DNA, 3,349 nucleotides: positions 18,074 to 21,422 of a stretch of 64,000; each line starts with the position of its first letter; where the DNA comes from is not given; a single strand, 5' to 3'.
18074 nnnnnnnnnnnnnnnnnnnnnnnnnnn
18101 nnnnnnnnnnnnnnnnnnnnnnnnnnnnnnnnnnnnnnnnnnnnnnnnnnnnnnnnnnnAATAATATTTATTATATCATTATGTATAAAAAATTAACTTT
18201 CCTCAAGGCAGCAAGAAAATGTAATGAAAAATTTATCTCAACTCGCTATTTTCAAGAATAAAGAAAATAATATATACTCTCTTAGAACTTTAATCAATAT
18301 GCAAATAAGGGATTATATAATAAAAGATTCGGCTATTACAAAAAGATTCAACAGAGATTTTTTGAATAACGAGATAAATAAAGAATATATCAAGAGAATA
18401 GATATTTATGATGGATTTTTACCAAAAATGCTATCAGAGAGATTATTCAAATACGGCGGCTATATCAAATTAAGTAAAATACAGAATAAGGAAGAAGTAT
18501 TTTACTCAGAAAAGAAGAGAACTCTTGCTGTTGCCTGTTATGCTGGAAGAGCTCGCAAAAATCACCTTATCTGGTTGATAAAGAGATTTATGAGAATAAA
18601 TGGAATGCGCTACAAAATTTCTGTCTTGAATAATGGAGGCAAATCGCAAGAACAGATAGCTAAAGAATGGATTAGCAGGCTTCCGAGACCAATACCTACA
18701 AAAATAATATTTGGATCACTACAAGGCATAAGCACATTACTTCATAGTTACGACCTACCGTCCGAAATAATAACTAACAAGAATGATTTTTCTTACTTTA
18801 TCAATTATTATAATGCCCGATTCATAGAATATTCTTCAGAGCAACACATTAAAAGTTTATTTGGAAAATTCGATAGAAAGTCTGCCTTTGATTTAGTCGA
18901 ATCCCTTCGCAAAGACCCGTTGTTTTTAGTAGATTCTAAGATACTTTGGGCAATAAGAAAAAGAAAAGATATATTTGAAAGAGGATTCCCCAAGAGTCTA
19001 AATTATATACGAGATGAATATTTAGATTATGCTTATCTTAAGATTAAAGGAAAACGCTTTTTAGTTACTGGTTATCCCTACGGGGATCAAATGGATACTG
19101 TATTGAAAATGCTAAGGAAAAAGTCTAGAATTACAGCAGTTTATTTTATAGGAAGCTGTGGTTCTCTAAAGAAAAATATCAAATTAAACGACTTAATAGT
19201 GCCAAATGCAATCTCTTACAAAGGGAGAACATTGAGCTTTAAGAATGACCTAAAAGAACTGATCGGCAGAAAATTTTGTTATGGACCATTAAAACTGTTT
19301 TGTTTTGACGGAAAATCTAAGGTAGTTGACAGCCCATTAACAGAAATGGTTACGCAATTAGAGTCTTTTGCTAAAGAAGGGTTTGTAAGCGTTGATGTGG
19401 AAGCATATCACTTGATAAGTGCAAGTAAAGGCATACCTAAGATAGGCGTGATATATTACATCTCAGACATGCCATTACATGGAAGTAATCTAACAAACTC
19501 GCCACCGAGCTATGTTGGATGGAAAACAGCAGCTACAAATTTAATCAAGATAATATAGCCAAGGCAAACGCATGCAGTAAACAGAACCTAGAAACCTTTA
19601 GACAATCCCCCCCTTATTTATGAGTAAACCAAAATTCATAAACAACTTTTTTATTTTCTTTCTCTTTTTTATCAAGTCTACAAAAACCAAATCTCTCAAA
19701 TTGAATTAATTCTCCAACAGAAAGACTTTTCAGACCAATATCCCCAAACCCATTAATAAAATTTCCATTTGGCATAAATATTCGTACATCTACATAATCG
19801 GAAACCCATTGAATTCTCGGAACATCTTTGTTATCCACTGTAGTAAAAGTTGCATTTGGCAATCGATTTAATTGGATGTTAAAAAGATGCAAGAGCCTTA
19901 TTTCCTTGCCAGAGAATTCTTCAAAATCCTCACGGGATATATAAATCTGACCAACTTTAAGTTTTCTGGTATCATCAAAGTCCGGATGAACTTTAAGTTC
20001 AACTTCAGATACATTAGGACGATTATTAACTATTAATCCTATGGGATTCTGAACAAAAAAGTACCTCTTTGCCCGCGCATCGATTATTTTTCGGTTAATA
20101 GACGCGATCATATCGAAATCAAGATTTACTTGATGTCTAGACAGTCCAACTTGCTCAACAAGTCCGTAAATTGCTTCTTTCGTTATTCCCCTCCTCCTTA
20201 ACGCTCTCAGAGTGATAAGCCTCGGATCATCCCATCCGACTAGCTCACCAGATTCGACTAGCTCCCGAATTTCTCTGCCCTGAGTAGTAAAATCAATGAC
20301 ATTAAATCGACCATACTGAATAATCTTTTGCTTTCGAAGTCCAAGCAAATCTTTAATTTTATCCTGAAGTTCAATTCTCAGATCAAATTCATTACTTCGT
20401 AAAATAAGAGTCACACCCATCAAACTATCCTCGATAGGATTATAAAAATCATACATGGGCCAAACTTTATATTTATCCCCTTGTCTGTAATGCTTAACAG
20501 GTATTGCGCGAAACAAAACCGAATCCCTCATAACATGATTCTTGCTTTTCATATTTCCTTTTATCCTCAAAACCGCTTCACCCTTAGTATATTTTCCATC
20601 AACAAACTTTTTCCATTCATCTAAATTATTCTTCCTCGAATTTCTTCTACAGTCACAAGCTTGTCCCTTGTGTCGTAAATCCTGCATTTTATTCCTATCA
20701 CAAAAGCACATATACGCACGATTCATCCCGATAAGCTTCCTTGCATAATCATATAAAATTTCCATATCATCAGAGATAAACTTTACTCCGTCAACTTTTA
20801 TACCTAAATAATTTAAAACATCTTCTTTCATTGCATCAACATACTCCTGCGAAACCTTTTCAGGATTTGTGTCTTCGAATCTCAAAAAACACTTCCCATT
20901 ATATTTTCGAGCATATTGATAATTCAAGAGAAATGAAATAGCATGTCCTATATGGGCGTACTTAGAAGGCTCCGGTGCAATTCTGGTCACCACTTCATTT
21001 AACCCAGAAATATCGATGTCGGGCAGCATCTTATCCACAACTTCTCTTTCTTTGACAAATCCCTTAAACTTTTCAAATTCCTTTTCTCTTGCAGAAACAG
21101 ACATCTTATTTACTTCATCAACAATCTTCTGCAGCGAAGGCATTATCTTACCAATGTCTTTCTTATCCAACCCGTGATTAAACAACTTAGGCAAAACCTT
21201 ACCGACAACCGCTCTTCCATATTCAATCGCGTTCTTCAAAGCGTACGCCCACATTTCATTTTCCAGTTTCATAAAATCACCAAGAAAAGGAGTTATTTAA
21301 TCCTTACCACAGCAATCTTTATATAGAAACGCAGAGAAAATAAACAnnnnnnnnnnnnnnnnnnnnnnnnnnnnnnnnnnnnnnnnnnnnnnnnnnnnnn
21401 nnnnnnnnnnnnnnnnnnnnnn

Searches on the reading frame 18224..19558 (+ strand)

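Call 18: search_protein_families(library=pfam, proteins=[window:18224-19558:+], max_evalue=0.001)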
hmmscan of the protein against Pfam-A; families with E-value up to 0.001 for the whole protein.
window:18224-19558:+ (444 aa): 2 families
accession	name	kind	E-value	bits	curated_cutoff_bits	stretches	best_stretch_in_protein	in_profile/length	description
PF01048.26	PNP_UDP_1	-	0.00015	21.7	25.1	1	302-341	69-109/233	Phosphorylase superfamily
PF21850.2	DUF6909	-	0.0004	19.3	27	0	406-433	491-519/535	Family of unknown function (DUF6909)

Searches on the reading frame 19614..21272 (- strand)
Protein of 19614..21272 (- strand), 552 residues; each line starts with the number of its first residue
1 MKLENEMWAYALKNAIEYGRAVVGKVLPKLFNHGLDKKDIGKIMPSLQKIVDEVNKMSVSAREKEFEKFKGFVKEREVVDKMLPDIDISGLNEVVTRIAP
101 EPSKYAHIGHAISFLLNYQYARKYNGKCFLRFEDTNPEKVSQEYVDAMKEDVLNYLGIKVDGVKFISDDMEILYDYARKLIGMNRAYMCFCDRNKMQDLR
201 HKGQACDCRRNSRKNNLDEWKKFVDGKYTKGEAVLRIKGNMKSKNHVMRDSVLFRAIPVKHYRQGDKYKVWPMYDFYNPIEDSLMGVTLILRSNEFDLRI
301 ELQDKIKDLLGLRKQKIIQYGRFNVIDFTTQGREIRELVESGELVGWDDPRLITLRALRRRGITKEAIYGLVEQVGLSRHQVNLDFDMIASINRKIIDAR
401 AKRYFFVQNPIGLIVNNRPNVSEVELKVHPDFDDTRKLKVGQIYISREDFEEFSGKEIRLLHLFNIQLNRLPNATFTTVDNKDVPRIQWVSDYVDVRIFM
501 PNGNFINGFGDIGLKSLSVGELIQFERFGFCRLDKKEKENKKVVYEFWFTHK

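Call 74: search_protein_families(library=pfam, proteins=[window:19614-21272:-], max_evalue=0.001)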
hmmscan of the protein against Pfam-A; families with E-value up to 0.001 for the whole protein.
window:19614-21272:- (552 aa): 3 families
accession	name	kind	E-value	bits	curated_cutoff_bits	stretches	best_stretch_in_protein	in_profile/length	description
PF00749.27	tRNA-synt_1c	-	5.8e-70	236.1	23.4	1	93-398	1-313/314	tRNA synthetases class I (E and Q), catalytic domain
PF03950.23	tRNA-synt_1c_C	-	3.6e-13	50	23.9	1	401-471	1-76/91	tRNA synthetases class I (E and Q), anti-codon binding domain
PF20974.2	tRNA-synt_1c_C2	-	9e-06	26.7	23.9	1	487-534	2-69/69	tRNA synthetases class I (E and Q), anti-codon binding domain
